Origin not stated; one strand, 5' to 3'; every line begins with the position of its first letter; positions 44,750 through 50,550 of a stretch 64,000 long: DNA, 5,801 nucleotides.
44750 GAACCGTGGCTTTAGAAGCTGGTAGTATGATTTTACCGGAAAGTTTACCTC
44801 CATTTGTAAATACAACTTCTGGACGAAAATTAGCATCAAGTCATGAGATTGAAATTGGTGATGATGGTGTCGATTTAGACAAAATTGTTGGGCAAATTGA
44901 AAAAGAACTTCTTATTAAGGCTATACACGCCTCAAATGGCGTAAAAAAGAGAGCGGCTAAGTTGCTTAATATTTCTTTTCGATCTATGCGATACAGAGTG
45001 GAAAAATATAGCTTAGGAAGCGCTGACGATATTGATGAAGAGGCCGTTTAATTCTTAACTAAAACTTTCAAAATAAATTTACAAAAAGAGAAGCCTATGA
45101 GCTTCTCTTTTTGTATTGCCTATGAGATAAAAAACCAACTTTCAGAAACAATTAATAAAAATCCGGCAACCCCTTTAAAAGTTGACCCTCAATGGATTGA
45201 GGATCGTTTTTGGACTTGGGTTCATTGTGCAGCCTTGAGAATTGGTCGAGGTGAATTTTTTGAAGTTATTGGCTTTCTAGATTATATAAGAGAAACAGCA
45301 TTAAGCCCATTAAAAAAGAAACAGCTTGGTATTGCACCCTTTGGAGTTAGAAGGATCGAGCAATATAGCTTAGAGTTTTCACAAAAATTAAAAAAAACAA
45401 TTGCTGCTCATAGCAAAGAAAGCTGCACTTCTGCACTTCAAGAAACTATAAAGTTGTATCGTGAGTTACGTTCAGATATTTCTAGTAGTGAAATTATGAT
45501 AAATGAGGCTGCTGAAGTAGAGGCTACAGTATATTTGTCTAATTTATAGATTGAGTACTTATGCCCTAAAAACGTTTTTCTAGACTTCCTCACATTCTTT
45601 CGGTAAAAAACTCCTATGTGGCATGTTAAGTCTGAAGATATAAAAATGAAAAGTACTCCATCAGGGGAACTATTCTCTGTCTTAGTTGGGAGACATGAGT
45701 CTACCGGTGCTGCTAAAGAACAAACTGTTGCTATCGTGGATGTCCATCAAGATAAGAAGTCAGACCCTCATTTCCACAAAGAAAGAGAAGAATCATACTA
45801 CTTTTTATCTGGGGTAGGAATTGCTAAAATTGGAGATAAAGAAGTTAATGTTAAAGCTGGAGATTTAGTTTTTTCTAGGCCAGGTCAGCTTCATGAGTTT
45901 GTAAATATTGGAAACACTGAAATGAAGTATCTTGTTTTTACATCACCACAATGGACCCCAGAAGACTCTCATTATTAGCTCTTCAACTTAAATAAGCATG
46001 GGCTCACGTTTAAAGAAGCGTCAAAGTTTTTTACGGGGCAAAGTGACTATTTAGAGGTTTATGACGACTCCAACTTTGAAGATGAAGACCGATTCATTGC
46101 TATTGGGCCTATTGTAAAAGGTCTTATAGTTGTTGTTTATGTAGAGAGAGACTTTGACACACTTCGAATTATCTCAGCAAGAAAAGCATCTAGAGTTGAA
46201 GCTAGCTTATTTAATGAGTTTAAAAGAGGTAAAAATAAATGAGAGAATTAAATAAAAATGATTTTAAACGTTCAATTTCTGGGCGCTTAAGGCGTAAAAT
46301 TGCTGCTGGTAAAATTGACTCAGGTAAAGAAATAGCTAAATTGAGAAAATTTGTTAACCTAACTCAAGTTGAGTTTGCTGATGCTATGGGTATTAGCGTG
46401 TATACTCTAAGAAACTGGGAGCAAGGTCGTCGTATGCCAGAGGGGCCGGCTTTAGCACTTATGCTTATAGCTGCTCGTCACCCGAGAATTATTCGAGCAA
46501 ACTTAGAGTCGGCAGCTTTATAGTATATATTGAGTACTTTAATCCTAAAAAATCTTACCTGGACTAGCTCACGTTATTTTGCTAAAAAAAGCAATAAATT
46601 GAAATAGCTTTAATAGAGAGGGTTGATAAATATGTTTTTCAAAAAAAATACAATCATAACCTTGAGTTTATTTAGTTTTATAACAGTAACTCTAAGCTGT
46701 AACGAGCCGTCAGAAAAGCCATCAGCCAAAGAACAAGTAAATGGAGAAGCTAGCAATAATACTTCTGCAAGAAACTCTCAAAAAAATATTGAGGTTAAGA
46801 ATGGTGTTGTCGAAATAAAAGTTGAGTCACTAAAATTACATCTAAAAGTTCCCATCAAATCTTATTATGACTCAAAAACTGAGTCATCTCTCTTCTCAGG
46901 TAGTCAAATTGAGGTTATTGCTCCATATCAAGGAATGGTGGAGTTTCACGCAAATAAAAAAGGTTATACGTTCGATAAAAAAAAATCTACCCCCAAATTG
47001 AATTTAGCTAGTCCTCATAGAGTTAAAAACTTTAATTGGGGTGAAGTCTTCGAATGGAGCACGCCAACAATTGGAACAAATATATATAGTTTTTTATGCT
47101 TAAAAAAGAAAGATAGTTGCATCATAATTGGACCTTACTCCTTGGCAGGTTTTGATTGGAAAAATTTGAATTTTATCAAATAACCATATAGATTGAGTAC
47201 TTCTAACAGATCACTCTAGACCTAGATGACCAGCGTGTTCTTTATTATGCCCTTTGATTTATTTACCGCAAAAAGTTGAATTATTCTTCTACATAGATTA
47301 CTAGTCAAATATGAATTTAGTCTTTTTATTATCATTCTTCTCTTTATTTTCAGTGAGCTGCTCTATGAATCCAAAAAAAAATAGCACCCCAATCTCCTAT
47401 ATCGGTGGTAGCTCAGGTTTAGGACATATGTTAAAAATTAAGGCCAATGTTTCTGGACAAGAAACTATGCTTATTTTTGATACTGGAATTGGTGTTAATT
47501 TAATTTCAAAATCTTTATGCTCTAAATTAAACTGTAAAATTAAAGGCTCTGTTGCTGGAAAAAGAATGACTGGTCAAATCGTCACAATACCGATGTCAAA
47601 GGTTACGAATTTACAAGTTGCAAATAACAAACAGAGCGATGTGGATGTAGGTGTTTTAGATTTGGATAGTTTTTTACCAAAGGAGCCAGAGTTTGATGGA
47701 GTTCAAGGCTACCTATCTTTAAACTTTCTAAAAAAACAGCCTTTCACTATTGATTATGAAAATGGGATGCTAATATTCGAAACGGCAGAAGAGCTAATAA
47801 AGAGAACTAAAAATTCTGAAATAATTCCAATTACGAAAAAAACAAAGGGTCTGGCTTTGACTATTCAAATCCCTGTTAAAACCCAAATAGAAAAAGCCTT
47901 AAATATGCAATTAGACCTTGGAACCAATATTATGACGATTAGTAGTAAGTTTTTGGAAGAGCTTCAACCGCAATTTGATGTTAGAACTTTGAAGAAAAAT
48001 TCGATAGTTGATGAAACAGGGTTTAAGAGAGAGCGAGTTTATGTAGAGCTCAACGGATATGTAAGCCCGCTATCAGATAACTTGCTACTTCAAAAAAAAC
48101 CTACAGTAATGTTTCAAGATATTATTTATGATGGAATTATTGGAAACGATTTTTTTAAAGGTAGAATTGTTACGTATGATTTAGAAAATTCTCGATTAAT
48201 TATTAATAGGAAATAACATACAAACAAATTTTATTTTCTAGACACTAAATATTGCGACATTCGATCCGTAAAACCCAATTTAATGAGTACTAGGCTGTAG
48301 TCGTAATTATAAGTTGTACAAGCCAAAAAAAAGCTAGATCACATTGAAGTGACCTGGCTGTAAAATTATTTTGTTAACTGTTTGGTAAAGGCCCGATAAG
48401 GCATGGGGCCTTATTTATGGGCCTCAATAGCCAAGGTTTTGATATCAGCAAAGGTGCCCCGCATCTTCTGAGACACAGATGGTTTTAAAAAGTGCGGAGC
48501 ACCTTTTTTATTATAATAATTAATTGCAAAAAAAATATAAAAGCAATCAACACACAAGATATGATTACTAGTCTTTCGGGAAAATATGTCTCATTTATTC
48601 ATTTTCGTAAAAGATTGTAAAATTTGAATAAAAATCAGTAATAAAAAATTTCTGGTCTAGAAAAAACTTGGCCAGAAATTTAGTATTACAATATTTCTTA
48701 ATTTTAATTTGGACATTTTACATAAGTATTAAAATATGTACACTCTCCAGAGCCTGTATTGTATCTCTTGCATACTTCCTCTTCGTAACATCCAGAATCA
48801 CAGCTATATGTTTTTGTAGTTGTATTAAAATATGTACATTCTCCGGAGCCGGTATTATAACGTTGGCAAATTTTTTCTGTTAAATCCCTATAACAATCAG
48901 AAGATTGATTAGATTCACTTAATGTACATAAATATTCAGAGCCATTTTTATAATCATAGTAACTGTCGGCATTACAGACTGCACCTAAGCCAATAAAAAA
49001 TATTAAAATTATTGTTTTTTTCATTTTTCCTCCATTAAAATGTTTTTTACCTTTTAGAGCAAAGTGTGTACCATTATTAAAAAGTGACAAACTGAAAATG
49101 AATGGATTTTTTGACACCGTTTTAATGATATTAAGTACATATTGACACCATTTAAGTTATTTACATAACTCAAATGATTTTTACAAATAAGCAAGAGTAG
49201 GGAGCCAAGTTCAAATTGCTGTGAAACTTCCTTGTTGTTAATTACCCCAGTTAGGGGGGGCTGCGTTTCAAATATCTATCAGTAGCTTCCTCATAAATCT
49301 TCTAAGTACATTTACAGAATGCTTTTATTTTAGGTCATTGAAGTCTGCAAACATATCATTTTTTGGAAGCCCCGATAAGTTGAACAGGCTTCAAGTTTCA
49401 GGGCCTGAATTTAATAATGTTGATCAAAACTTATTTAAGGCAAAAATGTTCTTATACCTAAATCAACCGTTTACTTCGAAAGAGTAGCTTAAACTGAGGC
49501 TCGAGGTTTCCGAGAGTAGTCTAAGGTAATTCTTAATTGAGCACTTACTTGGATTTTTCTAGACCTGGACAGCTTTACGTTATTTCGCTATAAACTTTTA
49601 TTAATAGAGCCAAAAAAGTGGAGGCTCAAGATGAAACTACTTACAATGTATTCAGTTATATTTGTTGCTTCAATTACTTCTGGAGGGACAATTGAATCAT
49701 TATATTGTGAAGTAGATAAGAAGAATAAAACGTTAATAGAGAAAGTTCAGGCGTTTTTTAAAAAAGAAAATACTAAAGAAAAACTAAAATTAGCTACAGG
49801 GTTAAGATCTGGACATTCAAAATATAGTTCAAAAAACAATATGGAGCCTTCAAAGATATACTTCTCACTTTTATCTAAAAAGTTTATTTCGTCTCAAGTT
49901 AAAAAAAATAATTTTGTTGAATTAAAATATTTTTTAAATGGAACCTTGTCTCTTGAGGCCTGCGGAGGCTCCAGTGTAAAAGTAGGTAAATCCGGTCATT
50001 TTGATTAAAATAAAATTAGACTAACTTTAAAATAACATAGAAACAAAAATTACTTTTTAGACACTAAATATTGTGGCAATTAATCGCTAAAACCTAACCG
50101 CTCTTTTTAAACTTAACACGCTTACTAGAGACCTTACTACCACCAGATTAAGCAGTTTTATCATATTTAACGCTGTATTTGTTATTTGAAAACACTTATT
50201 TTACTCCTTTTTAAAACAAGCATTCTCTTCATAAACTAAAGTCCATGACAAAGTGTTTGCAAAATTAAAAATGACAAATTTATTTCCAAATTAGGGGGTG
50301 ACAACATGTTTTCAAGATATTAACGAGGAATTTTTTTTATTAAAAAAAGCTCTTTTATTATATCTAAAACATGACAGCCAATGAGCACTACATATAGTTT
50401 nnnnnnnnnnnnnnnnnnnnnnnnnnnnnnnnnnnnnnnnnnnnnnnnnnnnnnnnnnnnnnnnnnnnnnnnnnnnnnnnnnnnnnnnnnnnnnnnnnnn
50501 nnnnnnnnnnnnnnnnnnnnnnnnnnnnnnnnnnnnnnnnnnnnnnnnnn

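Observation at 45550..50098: Eight copies of an unclassified ~45-60 nt element, each immediately 3' of a short ORF, giving a cassette-like array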

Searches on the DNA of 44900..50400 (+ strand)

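Call 41: search_rna_families(source=window, start=44900, end=50400, threshold=evalue, max_evalue=5)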
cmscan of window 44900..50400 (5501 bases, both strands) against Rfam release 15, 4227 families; matches with E-value up to 5: 7.
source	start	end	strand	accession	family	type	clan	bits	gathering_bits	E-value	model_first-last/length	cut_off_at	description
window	45032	45112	+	RF02379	csRNA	Gene; sRNA;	-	28.5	57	1.1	1-93/93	no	Cia-dependent small RNA csRNA1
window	45029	45116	-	RF00242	ctRNA_pT181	Gene; antisense;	-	26.7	56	2.2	1-94/94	no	ctRNA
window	45036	45125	-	RF02434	SpF39_sRNA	Gene; sRNA;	-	25.9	60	4.7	1-109/109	no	Streptococcus sRNA SpF39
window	48631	48697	+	RF04352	Plastid-psbA-4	Cis-reg;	CL00153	25.1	56.8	0.51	1-61/61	no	Plastid-psbA-4 3UTR RNA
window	45060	45116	-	RF02948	cow-rumen-4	Gene; sRNA;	-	24.2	48.5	1.2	1-64/64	no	cow-rumen-4 RNA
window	45081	45114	+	RF03623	mir-1252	Gene; miRNA;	-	22.7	70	2.5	1-65/65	no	mir-1252 microRNA precursor family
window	45047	45118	+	RF02059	STnc50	Gene; sRNA;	-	21.2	55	4.8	1-84/84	no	Salmonella enterica sRNA STnc40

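Call 95: search_dna_similar(query=window:45540-50110:+, collection=plasmids, mode=distant, max_rows=8)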
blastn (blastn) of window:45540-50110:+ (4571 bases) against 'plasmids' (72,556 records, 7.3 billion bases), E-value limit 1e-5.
No match.

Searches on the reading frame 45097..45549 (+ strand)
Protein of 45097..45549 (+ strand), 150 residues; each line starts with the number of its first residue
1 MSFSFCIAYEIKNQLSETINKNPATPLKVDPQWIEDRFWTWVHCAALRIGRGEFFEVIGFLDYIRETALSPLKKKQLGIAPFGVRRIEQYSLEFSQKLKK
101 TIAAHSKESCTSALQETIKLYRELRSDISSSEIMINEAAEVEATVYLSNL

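Call 25: search_protein_families(library=pfam, proteins=[window:45097-45549:+], max_evalue=0.01)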
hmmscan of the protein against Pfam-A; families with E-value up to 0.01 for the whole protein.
window:45097-45549:+ (150 aa): 0 families

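Call 52: search_protein_families(library=ncbifam, proteins=[window:45097-45549:+], max_evalue=0.001)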
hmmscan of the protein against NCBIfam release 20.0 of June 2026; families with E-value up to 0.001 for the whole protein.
window:45097-45549:+ (150 aa): 0 families

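Call 99: search_protein_representatives(protein=window:45097-45549:+)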
Query: 150 residues. Proteins with E-value up to 0.001 (for the whole library): 321; up to 1e-10: 176; up to 1e-30: 2. The best 150 are listed.
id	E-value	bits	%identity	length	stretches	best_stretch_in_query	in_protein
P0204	9.3e-94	327.2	100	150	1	1-150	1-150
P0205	9.6e-40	152.2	48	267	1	7-149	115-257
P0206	5.2e-28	114.2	46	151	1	16-141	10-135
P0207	1.1e-27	113.1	43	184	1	8-147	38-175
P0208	4.5e-27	111.1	42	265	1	7-149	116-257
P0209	4.9e-27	111.0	47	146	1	22-135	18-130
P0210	8.0e-27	110.3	42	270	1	9-148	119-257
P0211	9.2e-27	110.1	44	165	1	7-133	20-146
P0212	9.8e-27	110.0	42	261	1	7-150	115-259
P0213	2.6e-26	108.7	43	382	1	7-148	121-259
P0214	9.0e-26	106.9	43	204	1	9-148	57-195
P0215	3.8e-25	104.9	44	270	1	26-149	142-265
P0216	1.1e-24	103.4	44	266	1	14-135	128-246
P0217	1.1e-24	103.4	44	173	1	15-148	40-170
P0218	1.2e-24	103.3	48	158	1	28-148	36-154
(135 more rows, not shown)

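Call 101: search_protein_families(library=pfam, proteins=[P0205], max_evalue=0.01)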
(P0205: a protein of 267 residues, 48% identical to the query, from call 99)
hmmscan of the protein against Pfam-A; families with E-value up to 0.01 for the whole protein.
P0205 (267 aa): 2 families
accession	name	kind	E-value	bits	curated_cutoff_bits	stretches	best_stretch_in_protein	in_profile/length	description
PF01909.29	NTP_transf_2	-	0.0026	18.6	21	1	14-70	6-64/93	Nucleotidyltransferase domain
PF04439.18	Adenyl_transf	-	0.0034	17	22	0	18-233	17-253/279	Streptomycin adenylyltransferase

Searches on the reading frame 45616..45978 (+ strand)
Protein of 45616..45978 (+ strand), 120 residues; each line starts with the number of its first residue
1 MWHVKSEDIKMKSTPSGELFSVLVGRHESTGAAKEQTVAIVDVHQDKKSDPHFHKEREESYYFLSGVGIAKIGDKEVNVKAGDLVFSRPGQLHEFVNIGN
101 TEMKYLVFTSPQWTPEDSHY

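Call 25: search_protein_families(library=pfam, proteins=[window:45616-45978:+], max_evalue=0.01)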
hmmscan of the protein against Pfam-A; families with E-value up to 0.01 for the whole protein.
window:45616-45978:+ (120 aa): 6 families
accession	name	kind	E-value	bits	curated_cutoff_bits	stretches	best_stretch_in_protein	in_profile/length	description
PF07883.17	Cupin_2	-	2.9e-14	53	27.2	1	41-107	3-68/70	Cupin domain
PF02311.25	AraC_binding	-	1.5e-08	34.9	21.1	1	45-108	12-74/135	AraC-like ligand binding domain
PF12973.13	Cupin_7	-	2.6e-05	24.4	27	1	4-108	6-100/105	ChrR Cupin-like domain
PF05899.18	Cupin_3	-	0.00016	21.8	23.5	1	55-91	23-60/74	EutQ-like cupin domain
PF01050.24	MannoseP_isomer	-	0.00021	21.9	23.6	1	25-117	17-109/116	Mannose-6-phosphate isomerase C-terminal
PF16867.11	DMSP_lyase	-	0.00026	21.2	27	1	52-95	111-153/162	Dimethlysulfonioproprionate lyase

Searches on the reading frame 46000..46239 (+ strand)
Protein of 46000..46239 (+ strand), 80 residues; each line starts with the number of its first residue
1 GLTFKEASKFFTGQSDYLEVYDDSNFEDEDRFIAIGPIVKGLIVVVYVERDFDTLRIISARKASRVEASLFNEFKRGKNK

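Call 25: search_protein_families(library=pfam, proteins=[window:46000-46239:+], max_evalue=0.01)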
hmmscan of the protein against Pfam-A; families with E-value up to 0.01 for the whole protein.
window:46000-46239:+ (80 aa): 1 family
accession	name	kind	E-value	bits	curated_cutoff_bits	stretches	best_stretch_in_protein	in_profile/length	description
PF04365.19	BrnT_toxin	-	3e-14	53.5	34.5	1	1-67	14-77/77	Ribonuclease toxin, BrnT, of type II toxin-antitoxin system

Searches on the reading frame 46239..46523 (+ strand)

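Call 25: search_protein_families(library=pfam, proteins=[window:46239-46523:+], max_evalue=0.01)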
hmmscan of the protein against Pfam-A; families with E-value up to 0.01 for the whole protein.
window:46239-46523:+ (94 aa): 5 families
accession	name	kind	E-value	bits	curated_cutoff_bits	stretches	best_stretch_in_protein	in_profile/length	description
PF15731.11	MqsA_antitoxin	-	9.6e-08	32.7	30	1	14-85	57-127/131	Antitoxin component of bacterial toxin-antitoxin system, MqsA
PF01381.28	HTH_3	-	1.5e-07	31.8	23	1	32-73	1-42/55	Helix-turn-helix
PF12844.13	HTH_19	-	1e-05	25.8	30.2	1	29-77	1-45/64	Helix-turn-helix domain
PF13560.12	HTH_31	-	1.2e-05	26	27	1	30-76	4-51/64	Helix-turn-helix domain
PF00376.29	MerR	-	0.00068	19.8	28.2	1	45-62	4-21/38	MerR family regulatory protein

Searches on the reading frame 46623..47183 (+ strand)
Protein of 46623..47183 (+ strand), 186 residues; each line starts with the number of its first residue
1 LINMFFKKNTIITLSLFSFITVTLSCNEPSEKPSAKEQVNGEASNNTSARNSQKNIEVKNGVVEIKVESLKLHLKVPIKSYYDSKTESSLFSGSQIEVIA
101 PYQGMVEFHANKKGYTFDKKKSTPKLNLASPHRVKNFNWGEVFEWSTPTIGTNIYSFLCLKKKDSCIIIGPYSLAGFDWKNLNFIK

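Call 25: search_protein_families(library=pfam, proteins=[window:46623-47183:+], max_evalue=0.01)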
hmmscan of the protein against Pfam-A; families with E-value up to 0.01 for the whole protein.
window:46623-47183:+ (186 aa): 0 families

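Call 36: find_homologous_proteins(query=window:46632-47183:+)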
Query window:46632-47183:+ (183 aa): 1 proteins with E <= 0.001 among 282 candidates.
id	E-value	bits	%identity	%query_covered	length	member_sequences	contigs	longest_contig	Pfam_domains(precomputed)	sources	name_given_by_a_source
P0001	1.0e-116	405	100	100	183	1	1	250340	-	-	-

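Call 37: find_encoding_contigs(protein=P0001, flank=10000, max_places=5)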
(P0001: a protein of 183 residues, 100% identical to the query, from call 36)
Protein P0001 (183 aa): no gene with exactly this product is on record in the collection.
